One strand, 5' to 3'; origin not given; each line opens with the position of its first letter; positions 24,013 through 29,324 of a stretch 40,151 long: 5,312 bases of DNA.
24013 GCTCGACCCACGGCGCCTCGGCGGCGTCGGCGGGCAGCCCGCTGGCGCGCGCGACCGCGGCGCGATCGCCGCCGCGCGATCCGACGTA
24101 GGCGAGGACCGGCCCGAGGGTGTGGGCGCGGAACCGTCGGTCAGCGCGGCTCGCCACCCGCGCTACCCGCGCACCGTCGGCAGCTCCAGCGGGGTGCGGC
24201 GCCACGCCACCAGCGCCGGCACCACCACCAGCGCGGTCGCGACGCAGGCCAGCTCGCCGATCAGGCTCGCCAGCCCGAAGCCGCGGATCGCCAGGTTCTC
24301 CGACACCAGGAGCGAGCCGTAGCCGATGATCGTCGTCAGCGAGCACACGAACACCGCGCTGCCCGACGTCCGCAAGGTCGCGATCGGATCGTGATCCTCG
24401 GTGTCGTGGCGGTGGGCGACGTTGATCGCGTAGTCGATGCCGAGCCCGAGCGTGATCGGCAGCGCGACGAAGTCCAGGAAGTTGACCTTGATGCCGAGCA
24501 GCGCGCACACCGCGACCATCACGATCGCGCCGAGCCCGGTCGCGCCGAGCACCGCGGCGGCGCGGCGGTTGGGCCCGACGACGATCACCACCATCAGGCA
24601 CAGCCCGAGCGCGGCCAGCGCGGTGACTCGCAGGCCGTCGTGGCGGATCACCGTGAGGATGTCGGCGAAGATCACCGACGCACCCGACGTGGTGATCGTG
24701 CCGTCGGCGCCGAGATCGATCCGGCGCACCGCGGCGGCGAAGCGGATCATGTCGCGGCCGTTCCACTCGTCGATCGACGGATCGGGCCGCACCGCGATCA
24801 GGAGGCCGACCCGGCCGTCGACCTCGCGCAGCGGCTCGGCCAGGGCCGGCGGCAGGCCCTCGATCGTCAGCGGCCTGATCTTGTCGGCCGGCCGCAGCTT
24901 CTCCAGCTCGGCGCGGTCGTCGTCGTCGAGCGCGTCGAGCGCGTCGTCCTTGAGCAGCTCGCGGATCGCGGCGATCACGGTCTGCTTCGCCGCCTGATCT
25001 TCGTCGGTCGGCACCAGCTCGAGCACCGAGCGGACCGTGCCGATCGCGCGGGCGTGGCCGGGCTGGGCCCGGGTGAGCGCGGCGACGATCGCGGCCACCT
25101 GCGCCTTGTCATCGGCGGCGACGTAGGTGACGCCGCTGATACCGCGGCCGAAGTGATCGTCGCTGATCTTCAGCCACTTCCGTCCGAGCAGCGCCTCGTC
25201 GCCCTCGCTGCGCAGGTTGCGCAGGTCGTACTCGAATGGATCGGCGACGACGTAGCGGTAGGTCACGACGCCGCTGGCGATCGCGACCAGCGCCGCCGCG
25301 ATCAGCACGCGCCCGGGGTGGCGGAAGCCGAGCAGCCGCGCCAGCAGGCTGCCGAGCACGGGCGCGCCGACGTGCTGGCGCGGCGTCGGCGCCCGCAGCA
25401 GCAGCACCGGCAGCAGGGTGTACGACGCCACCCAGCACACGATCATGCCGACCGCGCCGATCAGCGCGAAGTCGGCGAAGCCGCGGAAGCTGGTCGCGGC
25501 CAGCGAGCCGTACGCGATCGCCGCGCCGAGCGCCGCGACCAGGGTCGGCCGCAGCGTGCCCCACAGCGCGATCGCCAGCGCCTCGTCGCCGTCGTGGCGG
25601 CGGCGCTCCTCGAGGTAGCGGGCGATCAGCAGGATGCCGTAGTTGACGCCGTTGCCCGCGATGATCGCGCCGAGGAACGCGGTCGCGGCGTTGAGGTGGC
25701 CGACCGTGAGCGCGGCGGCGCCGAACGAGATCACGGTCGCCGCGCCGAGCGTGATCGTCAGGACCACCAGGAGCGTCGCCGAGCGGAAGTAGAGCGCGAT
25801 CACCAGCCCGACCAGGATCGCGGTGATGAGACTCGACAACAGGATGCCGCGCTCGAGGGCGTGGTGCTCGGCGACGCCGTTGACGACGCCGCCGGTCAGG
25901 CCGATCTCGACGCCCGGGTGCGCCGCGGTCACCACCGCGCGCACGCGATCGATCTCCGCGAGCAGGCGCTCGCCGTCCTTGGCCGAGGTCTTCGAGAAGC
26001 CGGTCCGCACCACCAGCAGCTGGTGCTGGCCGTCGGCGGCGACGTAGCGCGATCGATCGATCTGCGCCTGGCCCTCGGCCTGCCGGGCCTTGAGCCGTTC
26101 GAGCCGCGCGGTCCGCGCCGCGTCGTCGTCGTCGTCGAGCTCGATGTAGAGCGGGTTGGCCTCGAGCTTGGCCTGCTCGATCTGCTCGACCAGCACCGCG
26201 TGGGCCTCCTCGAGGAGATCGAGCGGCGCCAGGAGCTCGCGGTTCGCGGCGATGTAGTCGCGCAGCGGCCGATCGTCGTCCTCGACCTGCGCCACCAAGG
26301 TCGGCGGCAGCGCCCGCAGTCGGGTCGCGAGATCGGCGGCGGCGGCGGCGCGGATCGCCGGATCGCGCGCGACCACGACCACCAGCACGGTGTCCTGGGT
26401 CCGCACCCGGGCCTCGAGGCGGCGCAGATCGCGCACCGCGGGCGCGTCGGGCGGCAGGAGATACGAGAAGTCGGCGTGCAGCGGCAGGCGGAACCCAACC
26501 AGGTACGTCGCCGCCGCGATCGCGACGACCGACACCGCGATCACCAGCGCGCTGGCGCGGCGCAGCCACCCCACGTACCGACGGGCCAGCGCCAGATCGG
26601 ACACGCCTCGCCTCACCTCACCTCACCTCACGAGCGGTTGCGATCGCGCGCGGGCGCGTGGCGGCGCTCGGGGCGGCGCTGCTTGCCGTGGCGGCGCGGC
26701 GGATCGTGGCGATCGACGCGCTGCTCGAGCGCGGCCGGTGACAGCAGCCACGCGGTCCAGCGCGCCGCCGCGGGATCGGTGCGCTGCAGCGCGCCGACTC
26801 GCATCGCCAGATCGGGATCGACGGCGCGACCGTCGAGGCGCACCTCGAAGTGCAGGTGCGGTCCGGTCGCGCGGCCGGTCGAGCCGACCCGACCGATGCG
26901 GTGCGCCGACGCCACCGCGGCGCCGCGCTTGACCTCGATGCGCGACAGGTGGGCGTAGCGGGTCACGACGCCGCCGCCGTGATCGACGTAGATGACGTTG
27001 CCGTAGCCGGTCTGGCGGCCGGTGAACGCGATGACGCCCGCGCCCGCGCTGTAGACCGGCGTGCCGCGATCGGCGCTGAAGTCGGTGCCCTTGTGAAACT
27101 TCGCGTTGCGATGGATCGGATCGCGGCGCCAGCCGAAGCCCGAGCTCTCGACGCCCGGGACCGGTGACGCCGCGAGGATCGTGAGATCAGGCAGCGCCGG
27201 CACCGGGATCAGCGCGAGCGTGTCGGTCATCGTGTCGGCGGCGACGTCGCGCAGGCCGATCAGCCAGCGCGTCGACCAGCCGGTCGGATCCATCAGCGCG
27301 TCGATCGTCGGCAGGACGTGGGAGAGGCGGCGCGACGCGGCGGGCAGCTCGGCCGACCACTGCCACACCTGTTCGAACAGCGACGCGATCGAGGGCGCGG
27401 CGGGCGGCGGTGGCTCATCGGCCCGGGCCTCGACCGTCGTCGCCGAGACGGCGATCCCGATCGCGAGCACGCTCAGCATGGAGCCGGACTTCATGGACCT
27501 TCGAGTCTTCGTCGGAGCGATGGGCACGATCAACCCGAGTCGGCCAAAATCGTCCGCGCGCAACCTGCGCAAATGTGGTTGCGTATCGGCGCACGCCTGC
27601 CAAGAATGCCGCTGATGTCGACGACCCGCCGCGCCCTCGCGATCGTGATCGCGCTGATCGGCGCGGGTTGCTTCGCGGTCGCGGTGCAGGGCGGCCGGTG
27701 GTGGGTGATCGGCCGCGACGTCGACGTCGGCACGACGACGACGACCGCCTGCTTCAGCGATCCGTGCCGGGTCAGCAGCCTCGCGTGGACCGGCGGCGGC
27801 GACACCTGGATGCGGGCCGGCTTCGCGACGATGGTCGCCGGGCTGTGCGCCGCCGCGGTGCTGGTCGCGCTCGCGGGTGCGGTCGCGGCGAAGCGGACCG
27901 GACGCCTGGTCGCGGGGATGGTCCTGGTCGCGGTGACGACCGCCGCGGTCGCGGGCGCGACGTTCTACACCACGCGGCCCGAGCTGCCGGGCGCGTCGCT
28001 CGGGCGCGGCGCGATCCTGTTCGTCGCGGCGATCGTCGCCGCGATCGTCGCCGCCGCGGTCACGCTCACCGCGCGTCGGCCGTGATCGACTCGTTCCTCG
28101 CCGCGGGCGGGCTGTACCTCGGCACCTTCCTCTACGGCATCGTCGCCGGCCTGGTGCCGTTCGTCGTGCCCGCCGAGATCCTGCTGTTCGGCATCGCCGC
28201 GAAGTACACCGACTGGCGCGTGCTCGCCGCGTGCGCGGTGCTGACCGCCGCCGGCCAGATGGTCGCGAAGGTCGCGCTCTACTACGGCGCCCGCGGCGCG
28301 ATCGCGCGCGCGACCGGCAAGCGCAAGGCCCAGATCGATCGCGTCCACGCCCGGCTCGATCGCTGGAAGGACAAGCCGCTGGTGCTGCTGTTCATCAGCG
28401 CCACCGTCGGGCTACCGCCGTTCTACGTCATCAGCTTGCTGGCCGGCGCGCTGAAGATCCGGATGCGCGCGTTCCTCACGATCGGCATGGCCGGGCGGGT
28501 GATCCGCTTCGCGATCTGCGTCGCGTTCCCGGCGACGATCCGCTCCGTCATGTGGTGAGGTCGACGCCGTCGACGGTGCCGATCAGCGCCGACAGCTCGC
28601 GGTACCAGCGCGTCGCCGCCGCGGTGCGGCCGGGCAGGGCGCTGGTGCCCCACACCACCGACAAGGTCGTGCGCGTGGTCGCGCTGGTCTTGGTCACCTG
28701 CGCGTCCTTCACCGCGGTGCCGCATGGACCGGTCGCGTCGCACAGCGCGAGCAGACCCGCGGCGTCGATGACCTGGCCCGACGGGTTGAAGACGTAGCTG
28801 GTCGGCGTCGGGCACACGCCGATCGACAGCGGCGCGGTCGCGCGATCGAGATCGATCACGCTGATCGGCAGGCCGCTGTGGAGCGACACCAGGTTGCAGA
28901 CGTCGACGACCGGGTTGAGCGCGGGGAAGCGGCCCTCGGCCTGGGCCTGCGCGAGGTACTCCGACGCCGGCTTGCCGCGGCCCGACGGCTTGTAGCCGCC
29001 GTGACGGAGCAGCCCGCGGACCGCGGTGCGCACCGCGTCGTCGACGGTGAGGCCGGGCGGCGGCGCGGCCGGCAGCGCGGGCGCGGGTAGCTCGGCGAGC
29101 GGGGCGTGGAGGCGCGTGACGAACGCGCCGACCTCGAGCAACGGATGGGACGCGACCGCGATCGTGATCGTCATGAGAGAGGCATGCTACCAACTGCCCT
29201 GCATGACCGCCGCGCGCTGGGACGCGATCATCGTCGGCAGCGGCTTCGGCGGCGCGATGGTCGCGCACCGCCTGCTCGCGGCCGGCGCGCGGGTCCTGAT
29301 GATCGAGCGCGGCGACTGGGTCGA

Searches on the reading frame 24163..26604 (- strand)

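Call 11: search_protein_families(library=pfam, proteins=[window:24163-26604:-], max_evalue=0.01)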
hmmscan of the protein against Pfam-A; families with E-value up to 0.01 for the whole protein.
window:24163-26604:- (813 aa): 2 families
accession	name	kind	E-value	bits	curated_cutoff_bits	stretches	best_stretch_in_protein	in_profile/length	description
PF03176.21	MMPL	-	2.8e-27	96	20.5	2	49-403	2-300/333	MMPL family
PF18949.5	DUF5693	-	0.0013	17.7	29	1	217-373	279-432/609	Family of unknown function (DUF5693)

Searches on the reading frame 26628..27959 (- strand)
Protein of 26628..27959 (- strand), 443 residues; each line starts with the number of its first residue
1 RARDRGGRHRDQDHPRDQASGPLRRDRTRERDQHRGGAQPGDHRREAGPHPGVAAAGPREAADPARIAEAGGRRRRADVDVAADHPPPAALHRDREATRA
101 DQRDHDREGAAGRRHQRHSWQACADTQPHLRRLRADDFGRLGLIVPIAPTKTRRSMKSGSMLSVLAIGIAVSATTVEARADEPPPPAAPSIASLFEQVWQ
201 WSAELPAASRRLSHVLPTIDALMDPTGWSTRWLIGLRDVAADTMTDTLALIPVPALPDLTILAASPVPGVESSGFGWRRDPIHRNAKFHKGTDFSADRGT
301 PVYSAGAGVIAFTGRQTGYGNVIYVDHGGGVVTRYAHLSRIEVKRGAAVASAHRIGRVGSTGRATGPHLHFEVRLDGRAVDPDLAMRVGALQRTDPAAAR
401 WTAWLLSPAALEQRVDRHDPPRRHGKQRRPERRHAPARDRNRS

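Call 11: search_protein_families(library=pfam, proteins=[window:26628-27959:-], max_evalue=0.01)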
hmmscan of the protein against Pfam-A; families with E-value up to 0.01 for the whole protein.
window:26628-27959:- (443 aa): 1 family
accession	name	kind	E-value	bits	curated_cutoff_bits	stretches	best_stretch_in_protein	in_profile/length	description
PF01551.29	Peptidase_M23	-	6.9e-34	116.4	28.7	1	287-382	1-96/96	Peptidase family M23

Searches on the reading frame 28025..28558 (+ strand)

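Call 11: search_protein_families(library=pfam, proteins=[window:28025-28558:+], max_evalue=0.01)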
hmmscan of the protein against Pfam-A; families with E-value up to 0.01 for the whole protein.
window:28025-28558:+ (177 aa): 1 family
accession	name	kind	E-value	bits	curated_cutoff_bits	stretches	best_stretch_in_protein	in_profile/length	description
PF09335.16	VTT_dom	-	1.6e-05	25.8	33.9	1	65-167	18-119/123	VTT domain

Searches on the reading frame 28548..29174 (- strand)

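Call 11: search_protein_families(library=pfam, proteins=[window:28548-29174:-], max_evalue=0.01)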
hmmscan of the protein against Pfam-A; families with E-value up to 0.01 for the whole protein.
window:28548-29174:- (208 aa): 1 family
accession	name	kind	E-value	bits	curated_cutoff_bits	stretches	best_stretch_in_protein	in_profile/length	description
PF03483.22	B3_4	-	1.9e-06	28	29.3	1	75-171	24-121/174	B3/4 domain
